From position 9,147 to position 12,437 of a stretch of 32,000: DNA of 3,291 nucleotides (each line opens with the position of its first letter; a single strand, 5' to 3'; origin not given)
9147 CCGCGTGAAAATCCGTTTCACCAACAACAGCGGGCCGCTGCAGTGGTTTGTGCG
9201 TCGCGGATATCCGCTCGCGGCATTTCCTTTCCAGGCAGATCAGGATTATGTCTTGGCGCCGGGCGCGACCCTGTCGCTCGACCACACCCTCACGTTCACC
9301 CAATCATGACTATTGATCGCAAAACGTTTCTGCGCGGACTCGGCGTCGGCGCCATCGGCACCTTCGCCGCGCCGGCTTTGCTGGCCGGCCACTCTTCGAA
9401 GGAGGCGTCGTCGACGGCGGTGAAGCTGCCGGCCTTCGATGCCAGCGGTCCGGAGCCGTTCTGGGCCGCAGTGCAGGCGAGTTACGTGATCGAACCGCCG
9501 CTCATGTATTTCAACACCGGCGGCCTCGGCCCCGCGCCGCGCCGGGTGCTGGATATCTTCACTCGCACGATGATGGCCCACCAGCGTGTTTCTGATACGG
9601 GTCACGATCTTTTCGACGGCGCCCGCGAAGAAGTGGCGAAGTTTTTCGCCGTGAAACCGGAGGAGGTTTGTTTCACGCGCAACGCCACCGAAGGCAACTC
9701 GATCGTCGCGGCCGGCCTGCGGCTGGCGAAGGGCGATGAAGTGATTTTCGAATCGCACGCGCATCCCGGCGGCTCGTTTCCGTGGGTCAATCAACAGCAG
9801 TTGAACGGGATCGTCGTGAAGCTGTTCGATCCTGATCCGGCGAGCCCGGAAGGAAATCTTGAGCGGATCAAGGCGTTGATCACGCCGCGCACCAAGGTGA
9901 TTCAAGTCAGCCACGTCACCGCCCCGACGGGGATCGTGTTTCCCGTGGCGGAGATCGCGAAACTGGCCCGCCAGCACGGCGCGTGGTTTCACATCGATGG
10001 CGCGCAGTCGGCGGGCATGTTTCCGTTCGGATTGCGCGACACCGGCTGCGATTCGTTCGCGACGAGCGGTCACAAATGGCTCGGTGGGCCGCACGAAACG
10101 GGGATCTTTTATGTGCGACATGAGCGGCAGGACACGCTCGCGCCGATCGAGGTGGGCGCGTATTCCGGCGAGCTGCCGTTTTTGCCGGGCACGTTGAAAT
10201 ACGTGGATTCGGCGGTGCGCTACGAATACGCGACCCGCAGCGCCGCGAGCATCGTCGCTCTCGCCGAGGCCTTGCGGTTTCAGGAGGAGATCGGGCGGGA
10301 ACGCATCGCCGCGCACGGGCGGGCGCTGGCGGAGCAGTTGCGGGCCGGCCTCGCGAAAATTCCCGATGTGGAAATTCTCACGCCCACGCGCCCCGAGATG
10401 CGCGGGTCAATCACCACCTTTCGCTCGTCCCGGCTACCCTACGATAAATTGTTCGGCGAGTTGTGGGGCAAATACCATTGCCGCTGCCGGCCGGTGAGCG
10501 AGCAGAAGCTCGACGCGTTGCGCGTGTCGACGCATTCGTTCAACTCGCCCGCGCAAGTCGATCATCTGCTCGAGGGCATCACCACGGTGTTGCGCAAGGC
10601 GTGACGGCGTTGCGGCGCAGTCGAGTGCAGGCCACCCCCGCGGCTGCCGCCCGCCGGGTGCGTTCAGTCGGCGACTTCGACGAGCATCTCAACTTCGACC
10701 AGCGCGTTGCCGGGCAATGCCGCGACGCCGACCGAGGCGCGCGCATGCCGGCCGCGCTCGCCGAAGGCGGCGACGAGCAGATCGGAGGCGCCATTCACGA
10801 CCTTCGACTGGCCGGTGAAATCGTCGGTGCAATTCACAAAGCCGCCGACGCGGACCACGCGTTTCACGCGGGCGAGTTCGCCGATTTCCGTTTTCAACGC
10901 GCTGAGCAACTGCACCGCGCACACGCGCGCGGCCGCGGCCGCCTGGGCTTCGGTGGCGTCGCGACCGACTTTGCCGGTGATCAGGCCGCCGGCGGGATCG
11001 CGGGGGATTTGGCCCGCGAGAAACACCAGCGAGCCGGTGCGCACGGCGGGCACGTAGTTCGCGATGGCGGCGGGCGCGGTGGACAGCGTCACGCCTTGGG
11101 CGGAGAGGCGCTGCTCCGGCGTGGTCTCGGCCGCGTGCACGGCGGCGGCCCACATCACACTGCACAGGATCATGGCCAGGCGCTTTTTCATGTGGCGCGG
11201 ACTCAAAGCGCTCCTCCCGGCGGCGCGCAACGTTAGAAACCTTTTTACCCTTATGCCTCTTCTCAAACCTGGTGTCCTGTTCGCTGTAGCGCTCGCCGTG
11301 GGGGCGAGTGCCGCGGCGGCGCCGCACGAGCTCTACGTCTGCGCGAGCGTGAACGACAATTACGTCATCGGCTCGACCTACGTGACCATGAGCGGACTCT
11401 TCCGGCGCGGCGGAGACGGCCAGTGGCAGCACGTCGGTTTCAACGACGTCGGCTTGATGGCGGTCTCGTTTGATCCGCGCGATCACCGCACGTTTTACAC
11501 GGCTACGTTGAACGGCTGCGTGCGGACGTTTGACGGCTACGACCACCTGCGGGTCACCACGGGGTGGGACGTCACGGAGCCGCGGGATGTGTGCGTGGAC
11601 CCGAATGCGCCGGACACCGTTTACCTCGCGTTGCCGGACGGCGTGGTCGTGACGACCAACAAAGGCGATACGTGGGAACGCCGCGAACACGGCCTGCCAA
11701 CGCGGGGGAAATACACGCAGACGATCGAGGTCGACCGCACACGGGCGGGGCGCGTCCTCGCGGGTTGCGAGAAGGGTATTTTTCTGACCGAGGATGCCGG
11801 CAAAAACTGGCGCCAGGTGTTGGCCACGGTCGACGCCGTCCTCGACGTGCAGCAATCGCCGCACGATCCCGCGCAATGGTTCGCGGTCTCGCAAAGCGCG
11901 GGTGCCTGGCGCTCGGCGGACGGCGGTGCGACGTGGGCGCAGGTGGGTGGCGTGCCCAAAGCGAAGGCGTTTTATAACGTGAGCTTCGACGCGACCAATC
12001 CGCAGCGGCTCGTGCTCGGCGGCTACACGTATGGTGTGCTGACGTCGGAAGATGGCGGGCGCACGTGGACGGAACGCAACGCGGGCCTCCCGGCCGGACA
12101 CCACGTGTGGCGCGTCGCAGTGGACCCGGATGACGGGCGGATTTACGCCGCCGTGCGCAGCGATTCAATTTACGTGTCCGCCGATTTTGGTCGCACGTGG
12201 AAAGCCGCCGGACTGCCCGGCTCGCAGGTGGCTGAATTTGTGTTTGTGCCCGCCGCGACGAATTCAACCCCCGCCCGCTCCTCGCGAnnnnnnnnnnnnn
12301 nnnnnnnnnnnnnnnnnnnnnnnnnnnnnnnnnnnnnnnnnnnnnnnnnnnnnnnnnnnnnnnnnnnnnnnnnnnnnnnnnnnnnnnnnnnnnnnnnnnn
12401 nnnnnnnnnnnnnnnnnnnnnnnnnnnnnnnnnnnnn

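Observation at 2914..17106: Three paralogous pairs of an unassigned secreted ~630-aa protein (T) with a six-Asp-box BNR propeller (B): candidate undescribed glycan-processing module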

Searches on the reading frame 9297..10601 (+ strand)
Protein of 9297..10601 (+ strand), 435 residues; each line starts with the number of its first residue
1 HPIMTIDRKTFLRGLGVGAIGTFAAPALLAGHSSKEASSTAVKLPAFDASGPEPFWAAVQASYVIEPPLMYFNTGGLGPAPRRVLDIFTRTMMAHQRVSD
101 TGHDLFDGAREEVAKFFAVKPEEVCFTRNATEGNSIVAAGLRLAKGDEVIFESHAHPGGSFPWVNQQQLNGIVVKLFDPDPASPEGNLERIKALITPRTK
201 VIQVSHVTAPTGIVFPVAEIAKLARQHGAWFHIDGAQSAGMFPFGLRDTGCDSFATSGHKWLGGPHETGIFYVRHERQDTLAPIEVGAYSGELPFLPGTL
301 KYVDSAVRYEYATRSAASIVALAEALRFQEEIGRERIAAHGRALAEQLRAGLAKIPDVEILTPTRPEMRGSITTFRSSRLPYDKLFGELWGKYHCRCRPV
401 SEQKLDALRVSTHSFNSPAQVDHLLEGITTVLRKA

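Call 13: search_protein_families(library=pfam, proteins=[window:9297-10601:+], max_evalue=0.001)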
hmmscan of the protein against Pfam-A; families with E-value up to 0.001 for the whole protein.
window:9297-10601:+ (435 aa): 6 families
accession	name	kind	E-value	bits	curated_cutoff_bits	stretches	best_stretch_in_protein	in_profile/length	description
PF00266.25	Aminotran_5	-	3.8e-55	187.8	21.5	1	101-377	40-316/371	Aminotransferase class-V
PF00155.27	Aminotran_1_2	-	1.2e-10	41.6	19.7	1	108-242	46-193/361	Aminotransferase class I and II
PF01041.23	DegT_DnrJ_EryC1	-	3.1e-09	36.9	19.8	1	122-241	40-152/360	DegT/DnrJ/EryC1/StrS aminotransferase family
PF01053.26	Cys_Met_Meta_PP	-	8.8e-09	34.8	27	1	143-267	88-205/381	Cys/Met metabolism PLP-dependent enzyme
PF01212.27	Beta_elim_lyase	-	2.9e-06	27.2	27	1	121-238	47-172/288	Beta-eliminating lyase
PF00282.25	Pyridoxal_deC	-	0.00036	19.8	27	1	217-277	217-283/375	Pyridoxal-dependent decarboxylase conserved domain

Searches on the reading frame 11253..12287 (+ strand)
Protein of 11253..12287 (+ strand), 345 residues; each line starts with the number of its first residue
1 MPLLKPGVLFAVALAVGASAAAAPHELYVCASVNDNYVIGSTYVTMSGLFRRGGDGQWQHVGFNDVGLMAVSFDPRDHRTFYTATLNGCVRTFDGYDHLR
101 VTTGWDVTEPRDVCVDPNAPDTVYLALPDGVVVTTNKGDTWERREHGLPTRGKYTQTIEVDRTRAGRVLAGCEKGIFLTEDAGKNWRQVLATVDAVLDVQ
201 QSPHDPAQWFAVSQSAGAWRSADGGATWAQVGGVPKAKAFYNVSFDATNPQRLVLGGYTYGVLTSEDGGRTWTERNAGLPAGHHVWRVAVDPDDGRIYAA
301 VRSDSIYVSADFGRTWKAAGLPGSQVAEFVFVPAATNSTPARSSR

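Call 5: search_protein_families(library=pfam, proteins=[window:11253-12287:+], max_evalue=1)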
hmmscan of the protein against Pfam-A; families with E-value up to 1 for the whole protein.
window:11253-12287:+ (345 aa): 10 families
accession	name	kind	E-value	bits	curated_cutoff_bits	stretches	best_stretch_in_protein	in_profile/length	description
PF15902.12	Sortilin-Vps10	-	4.2e-16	59.2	33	3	176-256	3-86/446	Sortilin, neurotensin receptor 3,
PF14870.12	PSII_BNR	-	6.4e-11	42.5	27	1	58-320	9-270/303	Photosynthesis system II assembly factor YCF48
PF02012.26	BNR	-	1e-10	40.3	27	1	307-317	1-11/12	BNR/Asp-box repeat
PF15899.11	BNR_6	-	5.1e-06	26.5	27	1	306-317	1-12/14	BNR-Asp box repeat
PF24316.1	Tli3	-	0.00061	20.6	27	0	258-275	82-99/129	T6SS Tli3 immunity protein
PF13088.12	BNR_2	-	0.0011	18.8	31.4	1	259-322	81-156/277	BNR repeat-like domain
PF02806.24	Alpha-amylase_C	-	0.036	14.8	21.2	1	130-188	22-80/95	Alpha amylase, C-terminal all-beta domain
PF19755.4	DUF6242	-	0.062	13.6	29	1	257-316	163-217/217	Domain of unknown function (DUF6242)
PF25293.1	Beta-prop_EMC1_N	-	0.099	12.8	34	1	185-300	54-169/219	EMC1 N-terminal beta-propeller domain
PF01436.27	NHL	-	0.12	12.9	20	0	286-300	5-18/28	NHL repeat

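Call 6: search_protein_families(library=ncbifam, proteins=[window:11253-12287:+], max_evalue=1)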
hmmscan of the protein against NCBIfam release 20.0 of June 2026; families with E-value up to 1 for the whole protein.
window:11253-12287:+ (345 aa): 3 families
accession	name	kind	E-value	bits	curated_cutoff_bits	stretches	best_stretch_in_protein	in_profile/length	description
NF045728.1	glycosyl_F510_1955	equivalog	1.2e-29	103.3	175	3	121-252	105-233/246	F510_1955 family glycosylhydrolase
NF010237.0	PRK13684.1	equivalog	1.1e-07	31.3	326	2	191-319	43-167/334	photosynthesis system II assembly factor Ycf48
NF053688.1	BamI_Bacteroidota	equivalog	0.075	12.3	370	1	264-320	189-243/452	BamI family beta-barrel-assembly machinery protein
